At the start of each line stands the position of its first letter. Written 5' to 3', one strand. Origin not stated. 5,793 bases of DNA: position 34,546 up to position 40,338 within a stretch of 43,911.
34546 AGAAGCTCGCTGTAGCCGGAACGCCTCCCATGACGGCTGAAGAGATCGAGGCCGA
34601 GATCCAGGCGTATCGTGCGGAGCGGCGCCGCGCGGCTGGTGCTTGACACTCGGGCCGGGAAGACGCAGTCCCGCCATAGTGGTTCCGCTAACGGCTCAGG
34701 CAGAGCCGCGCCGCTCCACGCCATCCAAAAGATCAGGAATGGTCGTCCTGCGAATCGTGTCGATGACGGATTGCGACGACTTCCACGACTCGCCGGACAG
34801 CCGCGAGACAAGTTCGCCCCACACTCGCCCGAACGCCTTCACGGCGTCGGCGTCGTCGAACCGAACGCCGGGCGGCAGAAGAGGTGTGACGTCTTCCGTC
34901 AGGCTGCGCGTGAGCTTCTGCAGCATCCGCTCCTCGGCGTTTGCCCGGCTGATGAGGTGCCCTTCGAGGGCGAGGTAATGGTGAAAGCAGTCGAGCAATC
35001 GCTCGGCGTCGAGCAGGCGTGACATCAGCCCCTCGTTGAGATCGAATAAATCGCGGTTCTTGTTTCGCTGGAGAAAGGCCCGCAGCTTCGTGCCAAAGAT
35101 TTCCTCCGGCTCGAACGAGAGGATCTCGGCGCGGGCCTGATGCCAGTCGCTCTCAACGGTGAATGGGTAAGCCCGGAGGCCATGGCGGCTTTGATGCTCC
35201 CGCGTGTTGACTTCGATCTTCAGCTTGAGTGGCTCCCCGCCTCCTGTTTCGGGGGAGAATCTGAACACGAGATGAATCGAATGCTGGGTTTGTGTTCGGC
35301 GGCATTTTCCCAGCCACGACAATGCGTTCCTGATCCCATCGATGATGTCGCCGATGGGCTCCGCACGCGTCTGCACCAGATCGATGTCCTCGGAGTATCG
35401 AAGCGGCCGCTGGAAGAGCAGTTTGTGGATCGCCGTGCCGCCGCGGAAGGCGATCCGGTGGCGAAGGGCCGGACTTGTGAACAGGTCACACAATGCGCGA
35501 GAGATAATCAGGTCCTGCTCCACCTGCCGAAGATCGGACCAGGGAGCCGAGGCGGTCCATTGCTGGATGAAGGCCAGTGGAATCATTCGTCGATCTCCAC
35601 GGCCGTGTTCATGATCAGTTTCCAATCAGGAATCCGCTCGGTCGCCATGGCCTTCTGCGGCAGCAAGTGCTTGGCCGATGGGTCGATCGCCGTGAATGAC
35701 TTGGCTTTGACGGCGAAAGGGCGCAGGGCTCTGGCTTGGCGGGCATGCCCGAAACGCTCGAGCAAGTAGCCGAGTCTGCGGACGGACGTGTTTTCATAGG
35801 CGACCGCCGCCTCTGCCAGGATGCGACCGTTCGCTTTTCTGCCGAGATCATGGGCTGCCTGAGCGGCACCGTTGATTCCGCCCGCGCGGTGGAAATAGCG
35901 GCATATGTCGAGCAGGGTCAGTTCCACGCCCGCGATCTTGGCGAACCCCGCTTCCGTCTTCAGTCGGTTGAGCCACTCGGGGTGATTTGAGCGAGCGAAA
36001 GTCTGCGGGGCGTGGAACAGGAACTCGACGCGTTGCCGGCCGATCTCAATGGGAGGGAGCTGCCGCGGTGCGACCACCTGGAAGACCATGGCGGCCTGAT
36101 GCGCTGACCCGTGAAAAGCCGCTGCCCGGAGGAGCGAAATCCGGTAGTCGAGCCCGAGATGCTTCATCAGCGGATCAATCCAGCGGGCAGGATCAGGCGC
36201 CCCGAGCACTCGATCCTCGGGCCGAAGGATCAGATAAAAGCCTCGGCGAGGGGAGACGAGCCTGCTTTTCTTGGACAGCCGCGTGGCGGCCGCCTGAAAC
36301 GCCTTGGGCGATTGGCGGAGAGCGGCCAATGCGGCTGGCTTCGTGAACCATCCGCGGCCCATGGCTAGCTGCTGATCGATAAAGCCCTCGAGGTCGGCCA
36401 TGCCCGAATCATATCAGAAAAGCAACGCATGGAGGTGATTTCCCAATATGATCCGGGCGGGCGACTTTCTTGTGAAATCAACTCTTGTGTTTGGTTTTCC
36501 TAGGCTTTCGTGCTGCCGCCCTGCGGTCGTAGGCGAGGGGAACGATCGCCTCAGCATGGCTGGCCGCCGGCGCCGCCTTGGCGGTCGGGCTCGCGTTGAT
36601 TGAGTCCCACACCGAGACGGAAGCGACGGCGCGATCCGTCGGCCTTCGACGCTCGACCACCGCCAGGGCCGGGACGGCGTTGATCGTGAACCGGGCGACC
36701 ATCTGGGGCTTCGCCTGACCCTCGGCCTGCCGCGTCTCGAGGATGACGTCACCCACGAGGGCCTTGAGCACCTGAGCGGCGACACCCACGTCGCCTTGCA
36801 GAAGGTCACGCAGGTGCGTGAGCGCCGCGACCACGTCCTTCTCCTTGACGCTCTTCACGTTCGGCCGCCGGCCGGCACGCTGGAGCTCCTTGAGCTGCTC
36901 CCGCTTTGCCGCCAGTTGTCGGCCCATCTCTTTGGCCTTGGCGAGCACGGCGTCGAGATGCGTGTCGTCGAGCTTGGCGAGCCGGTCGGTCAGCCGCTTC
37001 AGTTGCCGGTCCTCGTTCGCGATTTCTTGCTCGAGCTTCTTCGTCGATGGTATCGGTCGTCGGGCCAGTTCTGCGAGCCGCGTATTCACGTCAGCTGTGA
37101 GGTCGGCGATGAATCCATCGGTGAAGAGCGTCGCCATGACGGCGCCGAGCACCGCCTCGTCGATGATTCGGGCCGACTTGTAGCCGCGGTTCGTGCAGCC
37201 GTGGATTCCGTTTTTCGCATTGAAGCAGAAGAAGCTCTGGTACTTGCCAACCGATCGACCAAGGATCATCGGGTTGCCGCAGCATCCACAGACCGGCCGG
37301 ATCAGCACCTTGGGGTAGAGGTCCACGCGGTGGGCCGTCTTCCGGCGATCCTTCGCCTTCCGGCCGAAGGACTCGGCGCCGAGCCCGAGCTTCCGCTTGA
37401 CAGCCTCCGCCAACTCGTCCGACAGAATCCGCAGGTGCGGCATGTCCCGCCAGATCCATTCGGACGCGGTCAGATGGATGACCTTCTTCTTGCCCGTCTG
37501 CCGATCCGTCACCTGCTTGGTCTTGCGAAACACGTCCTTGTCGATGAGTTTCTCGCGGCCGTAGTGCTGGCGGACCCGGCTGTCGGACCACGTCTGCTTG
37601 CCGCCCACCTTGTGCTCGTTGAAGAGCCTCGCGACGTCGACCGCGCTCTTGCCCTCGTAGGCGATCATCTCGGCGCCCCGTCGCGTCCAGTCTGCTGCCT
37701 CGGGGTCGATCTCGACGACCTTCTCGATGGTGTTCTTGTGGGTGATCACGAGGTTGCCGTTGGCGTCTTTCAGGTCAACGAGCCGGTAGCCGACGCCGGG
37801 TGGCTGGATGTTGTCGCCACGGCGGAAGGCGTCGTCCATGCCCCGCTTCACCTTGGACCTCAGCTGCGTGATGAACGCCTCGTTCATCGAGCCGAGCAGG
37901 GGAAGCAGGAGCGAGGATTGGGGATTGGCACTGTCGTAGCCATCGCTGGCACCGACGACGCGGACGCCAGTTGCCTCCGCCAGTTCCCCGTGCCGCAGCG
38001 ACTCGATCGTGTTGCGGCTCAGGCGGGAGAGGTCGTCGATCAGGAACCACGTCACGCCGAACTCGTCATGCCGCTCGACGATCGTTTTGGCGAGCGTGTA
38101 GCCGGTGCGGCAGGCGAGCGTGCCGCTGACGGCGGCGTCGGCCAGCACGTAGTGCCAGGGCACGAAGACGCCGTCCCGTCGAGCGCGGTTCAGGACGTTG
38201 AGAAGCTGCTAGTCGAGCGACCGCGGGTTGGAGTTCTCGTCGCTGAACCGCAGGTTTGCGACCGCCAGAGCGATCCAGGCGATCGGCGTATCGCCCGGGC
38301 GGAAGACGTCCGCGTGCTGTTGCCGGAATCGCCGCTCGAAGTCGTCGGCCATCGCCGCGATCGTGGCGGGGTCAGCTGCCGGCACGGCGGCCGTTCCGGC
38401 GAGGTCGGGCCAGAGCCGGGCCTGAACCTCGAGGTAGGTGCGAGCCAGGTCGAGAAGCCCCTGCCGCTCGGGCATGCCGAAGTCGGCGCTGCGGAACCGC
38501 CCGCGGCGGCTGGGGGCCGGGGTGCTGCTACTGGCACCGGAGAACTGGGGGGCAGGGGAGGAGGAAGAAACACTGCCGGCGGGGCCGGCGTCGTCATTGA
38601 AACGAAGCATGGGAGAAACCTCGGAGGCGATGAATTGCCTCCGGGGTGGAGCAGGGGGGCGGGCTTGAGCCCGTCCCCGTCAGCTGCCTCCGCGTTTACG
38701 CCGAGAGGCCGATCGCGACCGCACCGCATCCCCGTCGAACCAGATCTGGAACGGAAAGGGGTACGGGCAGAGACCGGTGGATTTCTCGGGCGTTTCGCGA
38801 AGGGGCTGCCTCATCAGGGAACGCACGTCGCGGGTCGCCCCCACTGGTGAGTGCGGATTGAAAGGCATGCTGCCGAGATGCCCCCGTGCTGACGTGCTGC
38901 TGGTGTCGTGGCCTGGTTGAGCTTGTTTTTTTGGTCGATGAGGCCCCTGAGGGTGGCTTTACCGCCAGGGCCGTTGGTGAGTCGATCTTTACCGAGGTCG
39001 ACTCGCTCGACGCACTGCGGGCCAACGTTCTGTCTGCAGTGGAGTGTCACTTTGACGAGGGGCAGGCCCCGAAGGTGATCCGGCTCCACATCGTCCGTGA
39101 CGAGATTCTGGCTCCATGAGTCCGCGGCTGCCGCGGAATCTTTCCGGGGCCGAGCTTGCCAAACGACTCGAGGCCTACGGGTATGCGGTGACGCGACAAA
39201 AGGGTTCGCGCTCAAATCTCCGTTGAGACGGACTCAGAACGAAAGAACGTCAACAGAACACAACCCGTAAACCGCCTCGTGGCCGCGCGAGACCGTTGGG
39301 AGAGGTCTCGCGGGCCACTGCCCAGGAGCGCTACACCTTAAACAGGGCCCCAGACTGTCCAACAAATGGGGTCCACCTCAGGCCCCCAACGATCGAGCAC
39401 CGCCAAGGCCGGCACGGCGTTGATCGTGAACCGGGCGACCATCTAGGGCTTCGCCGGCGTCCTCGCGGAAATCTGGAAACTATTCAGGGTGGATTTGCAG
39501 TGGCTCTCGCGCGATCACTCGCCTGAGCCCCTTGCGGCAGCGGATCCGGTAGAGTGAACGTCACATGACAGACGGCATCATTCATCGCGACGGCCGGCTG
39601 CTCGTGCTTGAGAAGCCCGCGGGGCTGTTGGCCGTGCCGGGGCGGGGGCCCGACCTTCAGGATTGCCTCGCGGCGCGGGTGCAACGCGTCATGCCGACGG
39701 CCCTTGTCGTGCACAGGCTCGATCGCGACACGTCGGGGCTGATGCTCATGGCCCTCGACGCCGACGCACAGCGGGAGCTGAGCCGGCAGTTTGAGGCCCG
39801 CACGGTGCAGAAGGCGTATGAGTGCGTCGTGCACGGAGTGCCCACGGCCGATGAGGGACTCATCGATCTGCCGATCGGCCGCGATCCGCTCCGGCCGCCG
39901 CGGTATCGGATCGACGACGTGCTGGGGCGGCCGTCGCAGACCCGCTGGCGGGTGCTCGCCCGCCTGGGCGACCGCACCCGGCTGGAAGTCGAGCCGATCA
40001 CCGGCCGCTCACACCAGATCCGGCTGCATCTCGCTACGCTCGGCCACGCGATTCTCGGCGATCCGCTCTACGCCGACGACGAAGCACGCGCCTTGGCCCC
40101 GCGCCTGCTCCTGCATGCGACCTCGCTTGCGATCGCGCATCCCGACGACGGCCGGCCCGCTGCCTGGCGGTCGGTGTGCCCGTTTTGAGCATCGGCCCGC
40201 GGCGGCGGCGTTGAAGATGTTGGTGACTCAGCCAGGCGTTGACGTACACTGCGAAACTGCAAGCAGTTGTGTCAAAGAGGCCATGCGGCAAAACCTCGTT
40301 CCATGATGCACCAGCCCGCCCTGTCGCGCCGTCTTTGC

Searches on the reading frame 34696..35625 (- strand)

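Call 83: search_protein_families(library=pfam, proteins=[window:34696-35625:-], max_evalue=0.001)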
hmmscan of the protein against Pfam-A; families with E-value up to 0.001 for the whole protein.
window:34696-35625:- (309 aa): 1 family
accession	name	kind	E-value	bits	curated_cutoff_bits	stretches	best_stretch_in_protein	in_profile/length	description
PF08843.17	AbiEii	-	4.4e-28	99.3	22.5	1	43-259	1-229/238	Nucleotidyl transferase AbiEii toxin, Type IV TA system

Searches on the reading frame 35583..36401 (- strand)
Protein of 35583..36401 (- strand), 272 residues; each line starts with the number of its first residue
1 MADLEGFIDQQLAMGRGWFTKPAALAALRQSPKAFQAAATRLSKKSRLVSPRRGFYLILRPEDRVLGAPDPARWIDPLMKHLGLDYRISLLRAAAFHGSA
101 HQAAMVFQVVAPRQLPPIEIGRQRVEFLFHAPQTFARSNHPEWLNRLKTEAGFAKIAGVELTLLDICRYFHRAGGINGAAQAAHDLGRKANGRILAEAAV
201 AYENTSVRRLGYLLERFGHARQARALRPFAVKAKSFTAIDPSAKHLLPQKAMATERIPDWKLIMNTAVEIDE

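Call 83: search_protein_families(library=pfam, proteins=[window:35583-36401:-], max_evalue=0.001)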
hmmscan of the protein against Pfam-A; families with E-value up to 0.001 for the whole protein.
window:35583-36401:- (272 aa): 1 family
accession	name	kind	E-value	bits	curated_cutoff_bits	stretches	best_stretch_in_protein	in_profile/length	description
PF09407.15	AbiEi_1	-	1.9e-16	61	22.2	1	73-215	6-141/142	AbiEi antitoxin C-terminal domain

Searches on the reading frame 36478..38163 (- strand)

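Call 83: search_protein_families(library=pfam, proteins=[window:36478-38163:-], max_evalue=0.001)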
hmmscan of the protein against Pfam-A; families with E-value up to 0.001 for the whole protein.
window:36478-38163:- (561 aa): 3 families
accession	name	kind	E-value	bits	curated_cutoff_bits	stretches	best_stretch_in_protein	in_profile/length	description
PF00239.26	Resolvase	-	6.1e-12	46.3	23.3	1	7-117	37-144/145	Resolvase, N terminal domain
PF13408.12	Zn_ribbon_recom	-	1.3e-07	32.4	25.3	1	291-342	7-57/58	Recombinase zinc beta ribbon domain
PF07508.19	Recombinase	-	8.2e-07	29.7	21.1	1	154-259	1-99/102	Recombinase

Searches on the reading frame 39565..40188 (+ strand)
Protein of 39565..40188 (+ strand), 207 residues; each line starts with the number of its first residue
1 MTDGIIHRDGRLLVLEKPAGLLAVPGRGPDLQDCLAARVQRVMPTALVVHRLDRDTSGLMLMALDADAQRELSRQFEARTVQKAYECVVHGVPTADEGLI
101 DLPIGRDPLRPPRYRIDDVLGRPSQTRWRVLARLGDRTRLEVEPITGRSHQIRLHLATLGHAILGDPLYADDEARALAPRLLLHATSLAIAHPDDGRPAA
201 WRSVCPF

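Call 83: search_protein_families(library=pfam, proteins=[window:39565-40188:+], max_evalue=0.001)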
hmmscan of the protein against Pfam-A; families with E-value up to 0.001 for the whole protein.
window:39565-40188:+ (207 aa): 1 family
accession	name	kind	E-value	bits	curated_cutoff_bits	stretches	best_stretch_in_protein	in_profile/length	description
PF00849.27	PseudoU_synth_2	-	2.2e-30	106.3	26.8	1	12-157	2-151/152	RNA pseudouridylate synthase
